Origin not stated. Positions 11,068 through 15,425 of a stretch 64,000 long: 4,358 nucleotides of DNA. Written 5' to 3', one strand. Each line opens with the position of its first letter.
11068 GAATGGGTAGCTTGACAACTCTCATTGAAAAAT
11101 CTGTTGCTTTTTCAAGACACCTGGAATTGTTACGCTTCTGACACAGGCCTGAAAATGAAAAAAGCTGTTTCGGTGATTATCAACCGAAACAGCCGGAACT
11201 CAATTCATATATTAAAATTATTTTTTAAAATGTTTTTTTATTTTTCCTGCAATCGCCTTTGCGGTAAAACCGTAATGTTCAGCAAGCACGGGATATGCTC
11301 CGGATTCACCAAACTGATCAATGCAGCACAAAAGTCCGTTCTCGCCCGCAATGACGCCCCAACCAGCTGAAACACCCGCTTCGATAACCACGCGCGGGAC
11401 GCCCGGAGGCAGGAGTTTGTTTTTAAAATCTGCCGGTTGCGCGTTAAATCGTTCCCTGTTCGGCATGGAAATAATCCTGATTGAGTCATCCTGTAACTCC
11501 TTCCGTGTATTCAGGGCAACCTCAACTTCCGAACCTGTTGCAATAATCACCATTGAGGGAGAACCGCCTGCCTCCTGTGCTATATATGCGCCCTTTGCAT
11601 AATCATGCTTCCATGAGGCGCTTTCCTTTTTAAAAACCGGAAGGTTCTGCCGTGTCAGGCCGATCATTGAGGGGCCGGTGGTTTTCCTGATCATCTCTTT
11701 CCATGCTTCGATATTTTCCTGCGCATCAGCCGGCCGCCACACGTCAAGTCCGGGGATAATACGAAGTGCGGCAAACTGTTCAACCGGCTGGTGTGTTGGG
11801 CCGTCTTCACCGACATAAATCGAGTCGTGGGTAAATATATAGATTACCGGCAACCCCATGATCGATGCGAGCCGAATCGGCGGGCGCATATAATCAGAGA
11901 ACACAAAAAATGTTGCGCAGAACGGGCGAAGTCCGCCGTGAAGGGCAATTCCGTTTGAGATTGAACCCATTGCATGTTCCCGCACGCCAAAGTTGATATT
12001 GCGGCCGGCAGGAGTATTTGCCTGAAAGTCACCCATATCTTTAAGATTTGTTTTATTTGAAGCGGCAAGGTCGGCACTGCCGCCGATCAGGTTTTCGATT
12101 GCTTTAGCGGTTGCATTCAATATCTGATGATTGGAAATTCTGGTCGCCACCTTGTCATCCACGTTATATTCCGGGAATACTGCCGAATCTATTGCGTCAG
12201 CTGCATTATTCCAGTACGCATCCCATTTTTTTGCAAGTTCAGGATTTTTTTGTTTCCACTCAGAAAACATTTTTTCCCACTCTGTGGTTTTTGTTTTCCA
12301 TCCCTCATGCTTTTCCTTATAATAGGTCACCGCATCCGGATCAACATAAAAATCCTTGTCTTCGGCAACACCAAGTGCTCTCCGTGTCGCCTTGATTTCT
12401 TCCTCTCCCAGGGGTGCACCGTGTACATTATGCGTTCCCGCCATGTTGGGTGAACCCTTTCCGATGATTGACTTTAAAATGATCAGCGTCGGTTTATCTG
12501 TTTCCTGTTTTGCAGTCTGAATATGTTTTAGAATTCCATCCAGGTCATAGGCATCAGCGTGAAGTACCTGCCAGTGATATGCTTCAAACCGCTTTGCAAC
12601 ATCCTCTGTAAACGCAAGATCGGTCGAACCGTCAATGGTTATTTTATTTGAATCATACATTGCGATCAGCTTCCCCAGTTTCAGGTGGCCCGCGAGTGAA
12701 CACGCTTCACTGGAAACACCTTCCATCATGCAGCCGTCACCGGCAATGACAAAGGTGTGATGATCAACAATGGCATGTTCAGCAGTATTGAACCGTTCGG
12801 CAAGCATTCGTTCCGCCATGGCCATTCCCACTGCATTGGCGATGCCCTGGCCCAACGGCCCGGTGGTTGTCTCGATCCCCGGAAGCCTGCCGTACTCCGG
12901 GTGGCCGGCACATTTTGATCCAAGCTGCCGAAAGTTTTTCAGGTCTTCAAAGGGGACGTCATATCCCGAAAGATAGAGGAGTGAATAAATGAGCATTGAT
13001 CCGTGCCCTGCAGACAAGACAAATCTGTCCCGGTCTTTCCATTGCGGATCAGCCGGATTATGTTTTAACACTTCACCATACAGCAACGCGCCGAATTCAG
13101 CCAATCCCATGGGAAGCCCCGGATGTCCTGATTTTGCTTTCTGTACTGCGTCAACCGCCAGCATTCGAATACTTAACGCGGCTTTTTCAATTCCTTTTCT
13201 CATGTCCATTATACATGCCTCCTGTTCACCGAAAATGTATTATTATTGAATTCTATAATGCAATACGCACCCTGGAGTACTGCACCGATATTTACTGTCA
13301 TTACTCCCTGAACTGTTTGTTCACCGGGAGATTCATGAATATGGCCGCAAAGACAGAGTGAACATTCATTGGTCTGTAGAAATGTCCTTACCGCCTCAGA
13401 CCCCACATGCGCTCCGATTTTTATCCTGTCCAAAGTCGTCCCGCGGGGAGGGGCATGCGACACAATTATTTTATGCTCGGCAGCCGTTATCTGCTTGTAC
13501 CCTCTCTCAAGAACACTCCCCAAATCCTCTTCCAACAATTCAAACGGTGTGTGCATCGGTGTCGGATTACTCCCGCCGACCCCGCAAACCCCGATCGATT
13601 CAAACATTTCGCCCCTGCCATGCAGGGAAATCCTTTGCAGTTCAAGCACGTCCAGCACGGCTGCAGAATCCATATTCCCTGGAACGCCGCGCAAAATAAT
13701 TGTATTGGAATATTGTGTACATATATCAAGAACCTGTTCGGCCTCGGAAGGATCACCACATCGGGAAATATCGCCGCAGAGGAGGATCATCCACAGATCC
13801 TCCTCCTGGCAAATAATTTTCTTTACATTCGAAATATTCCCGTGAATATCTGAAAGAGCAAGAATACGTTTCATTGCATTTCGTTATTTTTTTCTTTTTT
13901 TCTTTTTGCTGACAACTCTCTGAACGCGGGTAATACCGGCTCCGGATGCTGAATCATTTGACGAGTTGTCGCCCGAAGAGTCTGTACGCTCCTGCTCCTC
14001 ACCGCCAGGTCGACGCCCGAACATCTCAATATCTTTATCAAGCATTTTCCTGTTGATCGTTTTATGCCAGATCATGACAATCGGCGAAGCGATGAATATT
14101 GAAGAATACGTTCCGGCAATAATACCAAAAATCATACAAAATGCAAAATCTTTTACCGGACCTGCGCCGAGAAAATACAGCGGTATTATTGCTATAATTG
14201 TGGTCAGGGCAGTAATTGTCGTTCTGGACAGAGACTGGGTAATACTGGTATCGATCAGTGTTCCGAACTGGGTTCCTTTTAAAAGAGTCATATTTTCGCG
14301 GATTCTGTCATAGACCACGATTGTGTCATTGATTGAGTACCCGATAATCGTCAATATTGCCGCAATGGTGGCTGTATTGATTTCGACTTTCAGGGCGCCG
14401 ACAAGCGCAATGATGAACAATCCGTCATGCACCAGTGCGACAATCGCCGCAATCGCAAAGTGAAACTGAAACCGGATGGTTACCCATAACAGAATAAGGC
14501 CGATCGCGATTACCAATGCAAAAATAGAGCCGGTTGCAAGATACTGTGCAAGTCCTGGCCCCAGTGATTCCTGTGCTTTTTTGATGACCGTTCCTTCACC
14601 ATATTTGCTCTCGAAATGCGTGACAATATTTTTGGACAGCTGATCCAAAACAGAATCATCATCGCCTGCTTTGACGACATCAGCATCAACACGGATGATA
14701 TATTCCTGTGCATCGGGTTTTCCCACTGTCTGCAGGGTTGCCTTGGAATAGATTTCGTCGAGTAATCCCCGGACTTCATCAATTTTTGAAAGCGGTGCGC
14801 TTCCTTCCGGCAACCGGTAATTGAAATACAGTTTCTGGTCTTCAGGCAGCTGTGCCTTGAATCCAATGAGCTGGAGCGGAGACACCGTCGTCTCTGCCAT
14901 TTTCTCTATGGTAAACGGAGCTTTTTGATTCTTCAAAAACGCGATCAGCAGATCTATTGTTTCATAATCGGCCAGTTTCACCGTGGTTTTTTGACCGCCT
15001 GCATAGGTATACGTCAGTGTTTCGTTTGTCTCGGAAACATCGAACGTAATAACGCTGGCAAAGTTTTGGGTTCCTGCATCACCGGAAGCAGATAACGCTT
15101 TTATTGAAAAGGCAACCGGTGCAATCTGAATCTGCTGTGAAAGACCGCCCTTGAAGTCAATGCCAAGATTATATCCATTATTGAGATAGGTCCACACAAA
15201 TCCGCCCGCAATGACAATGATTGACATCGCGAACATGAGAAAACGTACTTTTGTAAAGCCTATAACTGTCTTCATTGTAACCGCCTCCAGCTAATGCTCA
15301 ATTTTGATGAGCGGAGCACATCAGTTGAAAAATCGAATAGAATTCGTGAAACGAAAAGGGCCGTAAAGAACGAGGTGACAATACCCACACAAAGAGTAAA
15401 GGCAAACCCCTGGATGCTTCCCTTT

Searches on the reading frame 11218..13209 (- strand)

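Call 55: search_protein_families(library=pfam, proteins=[window:11218-13209:-], max_evalue=0.00001)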
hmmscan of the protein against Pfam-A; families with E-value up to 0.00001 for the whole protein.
window:11218-13209:- (663 aa): 3 families
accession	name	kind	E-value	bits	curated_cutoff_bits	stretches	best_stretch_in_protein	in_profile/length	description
PF00456.26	Transketolase_N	-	9.7e-143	475.6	22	1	9-331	4-327/334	Transketolase, thiamine diphosphate binding domain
PF02779.29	Transket_pyr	-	1.6e-51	174.8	27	1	353-524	2-173/174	Transketolase, pyrimidine binding domain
PF22613.1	Transketolase_C_1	-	3e-29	101.9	27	1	540-649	1-113/113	Transketolase-like TK C-terminal domain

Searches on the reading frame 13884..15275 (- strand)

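Call 55: search_protein_families(library=pfam, proteins=[window:13884-15275:-], max_evalue=0.00001)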
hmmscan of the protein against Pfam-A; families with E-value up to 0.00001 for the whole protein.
window:13884-15275:- (463 aa): 1 family
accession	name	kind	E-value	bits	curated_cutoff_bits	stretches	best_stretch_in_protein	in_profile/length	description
PF02355.23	SecD_SecF_C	-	8.2e-56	188.9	20.5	1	230-405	13-188/189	Protein export membrane protein SecD/SecF, C-terminal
